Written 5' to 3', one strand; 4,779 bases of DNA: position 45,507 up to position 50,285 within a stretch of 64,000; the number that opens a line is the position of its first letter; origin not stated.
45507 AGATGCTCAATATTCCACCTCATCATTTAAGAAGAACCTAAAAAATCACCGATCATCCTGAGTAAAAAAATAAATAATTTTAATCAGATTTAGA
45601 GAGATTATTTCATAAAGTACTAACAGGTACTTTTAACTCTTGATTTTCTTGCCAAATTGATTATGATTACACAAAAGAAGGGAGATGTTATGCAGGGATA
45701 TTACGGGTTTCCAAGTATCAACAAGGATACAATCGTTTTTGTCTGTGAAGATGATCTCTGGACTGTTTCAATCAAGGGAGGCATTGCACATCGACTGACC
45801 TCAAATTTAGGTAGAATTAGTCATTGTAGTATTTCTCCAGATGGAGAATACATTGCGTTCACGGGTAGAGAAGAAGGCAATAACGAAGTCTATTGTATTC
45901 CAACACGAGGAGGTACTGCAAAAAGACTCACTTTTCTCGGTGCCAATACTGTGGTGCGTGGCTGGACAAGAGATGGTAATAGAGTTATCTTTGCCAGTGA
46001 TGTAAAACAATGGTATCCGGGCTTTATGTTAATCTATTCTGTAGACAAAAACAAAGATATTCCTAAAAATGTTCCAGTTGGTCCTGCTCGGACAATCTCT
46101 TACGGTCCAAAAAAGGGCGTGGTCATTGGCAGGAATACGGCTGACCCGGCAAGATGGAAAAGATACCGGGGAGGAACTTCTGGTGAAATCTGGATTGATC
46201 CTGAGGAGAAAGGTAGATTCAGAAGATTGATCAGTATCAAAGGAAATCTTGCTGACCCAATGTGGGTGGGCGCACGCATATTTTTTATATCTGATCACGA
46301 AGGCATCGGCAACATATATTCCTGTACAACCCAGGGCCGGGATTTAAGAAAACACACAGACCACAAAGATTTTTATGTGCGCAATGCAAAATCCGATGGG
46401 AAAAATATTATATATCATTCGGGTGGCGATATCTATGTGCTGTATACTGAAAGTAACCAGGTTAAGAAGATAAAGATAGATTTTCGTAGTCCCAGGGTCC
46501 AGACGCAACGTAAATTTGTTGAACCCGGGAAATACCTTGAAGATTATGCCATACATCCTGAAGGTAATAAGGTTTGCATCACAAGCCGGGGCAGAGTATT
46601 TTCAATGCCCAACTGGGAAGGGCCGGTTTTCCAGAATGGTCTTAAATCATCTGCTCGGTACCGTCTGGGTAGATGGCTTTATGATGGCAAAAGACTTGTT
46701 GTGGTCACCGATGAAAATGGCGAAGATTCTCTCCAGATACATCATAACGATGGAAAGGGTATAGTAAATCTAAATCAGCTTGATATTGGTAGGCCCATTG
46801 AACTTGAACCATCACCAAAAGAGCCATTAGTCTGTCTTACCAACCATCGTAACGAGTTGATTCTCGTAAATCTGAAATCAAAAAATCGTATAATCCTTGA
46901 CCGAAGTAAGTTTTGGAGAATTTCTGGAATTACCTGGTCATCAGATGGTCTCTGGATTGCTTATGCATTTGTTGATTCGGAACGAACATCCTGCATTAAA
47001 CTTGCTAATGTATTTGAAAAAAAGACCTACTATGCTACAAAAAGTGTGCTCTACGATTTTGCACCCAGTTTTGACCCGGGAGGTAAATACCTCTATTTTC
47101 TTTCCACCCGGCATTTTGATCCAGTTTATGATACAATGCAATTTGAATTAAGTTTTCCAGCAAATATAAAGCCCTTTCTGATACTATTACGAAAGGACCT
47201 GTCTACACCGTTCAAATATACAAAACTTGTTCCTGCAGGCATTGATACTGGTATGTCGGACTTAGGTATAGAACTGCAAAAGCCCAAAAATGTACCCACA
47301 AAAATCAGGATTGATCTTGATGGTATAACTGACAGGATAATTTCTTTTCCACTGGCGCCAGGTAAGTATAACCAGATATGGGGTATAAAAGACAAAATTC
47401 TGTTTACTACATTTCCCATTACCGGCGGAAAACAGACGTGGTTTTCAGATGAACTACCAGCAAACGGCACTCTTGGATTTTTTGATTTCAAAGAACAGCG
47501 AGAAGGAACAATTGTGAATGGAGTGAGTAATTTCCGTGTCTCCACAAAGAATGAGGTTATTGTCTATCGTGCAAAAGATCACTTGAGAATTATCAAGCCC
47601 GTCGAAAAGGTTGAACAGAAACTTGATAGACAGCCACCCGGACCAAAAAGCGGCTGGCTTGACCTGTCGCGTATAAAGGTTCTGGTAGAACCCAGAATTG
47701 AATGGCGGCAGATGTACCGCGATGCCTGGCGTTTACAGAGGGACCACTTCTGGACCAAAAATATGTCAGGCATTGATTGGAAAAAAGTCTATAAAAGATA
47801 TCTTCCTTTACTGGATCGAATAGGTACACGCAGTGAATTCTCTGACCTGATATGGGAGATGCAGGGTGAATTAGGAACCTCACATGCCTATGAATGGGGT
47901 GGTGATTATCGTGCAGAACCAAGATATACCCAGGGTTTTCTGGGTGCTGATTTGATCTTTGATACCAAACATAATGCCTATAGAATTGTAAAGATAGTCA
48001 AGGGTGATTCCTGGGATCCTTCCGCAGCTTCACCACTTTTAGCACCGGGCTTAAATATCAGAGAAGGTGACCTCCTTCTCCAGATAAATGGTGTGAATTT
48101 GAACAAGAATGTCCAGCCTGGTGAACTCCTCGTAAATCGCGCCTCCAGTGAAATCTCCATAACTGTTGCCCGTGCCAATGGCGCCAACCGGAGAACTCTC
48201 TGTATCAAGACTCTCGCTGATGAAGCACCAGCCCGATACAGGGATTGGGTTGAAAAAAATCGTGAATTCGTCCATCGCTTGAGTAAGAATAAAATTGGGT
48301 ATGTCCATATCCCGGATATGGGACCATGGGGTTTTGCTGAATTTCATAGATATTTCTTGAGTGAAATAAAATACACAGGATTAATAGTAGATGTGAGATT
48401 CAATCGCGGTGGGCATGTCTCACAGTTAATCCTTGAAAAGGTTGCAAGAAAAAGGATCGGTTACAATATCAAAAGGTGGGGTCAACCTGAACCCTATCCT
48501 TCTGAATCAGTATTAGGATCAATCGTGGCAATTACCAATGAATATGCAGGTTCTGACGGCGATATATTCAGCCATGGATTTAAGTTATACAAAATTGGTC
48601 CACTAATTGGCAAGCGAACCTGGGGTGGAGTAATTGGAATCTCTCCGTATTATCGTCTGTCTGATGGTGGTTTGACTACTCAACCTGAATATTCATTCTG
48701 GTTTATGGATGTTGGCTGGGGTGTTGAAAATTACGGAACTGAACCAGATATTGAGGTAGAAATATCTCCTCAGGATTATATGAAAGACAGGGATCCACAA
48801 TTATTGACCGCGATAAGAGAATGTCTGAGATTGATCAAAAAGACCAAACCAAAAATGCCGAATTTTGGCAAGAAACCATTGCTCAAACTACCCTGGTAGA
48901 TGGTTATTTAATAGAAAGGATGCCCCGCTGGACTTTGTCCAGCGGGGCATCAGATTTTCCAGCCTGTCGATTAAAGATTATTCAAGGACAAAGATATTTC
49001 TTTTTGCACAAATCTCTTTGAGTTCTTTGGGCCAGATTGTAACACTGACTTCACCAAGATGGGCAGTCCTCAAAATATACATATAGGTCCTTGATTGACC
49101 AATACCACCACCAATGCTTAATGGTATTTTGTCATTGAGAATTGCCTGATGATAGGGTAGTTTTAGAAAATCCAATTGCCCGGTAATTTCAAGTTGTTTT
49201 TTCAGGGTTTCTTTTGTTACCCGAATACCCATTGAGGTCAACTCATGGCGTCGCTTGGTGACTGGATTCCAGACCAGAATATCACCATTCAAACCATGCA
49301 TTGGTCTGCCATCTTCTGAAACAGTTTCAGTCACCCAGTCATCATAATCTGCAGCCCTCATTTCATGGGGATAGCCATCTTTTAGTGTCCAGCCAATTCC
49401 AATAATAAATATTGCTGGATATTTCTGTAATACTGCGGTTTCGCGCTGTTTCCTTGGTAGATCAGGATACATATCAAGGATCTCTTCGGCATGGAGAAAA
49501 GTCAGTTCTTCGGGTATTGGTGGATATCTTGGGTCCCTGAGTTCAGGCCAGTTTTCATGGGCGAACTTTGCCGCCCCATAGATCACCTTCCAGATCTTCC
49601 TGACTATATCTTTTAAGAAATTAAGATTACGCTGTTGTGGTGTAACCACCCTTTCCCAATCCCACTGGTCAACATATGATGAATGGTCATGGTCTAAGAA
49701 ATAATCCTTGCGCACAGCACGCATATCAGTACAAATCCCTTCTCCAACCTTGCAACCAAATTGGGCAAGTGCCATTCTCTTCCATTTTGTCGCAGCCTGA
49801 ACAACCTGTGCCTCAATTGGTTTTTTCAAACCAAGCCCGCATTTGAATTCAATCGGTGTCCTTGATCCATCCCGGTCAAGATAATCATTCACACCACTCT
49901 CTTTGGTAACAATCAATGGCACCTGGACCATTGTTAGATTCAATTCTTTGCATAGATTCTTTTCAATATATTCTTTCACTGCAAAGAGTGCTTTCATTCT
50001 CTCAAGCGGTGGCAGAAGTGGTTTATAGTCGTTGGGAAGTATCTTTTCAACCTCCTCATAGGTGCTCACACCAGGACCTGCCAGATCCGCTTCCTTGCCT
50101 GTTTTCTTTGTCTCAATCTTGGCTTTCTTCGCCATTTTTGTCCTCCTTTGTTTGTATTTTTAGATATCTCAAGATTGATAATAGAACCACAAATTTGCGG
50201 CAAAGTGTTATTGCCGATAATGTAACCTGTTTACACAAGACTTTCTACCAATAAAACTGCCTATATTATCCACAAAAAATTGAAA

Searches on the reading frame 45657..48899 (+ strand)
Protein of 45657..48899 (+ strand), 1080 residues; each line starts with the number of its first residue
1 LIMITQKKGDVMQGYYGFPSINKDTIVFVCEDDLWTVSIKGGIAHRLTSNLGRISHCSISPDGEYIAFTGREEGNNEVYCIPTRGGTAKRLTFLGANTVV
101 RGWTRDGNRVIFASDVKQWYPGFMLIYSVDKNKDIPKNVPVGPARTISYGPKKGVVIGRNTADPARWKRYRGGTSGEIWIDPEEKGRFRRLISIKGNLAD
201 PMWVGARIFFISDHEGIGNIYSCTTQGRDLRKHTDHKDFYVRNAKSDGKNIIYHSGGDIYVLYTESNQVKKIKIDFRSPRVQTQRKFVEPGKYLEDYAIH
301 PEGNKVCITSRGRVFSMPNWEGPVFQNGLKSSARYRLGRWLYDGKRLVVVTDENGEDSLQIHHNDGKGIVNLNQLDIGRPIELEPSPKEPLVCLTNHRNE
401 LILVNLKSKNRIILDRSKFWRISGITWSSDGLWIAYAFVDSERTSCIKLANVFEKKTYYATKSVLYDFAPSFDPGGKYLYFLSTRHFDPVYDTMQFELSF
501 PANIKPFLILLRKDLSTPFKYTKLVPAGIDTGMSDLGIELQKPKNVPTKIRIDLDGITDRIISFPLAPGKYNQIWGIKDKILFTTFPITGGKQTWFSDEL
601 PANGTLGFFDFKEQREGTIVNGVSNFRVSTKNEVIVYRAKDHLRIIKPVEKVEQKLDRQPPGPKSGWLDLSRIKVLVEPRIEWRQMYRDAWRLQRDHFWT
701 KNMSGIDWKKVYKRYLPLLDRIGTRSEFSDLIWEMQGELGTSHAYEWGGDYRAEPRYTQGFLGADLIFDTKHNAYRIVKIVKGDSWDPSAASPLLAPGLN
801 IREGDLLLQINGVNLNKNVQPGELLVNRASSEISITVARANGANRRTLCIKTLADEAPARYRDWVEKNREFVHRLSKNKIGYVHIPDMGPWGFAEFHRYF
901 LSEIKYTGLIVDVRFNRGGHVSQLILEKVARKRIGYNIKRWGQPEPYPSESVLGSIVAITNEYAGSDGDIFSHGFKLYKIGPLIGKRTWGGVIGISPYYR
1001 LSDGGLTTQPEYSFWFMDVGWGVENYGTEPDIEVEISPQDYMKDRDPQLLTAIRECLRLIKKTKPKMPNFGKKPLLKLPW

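Call 60: search_protein_families(library=pfam, proteins=[window:45657-48899:+], max_evalue=0.00001)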
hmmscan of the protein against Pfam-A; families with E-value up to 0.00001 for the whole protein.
window:45657-48899:+ (1080 aa): 5 families
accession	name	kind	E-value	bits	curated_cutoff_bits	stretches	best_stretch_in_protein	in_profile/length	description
PF14684.11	Tricorn_C1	-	9.7e-27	93.1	24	1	680-737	2-59/59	Tricorn protease C1 domain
PF03572.23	Peptidase_S41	-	2e-26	93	24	1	879-1034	1-165/165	Peptidase family S41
PF14685.13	PDZ_Tricorn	-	4.3e-24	84.8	25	1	760-846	1-85/88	Tricorn protease PDZ domain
PF07676.18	PD40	-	6.9e-12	45.4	20.9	0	46-79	3-37/38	WD40-like Beta Propeller Repeat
PF00930.27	DPPIV_N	-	1.8e-06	27.4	22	0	32-102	23-89/354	Dipeptidyl peptidase IV (DPP IV) N-terminal region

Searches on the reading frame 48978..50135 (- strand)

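Call 60: search_protein_families(library=pfam, proteins=[window:48978-50135:-], max_evalue=0.00001)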
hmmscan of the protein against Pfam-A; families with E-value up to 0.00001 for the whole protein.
window:48978-50135:- (385 aa): 1 family
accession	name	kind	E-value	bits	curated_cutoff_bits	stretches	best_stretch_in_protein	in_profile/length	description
PF03590.20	AsnA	-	6.9e-81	271.8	27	1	49-294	3-227/228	Aspartate-ammonia ligase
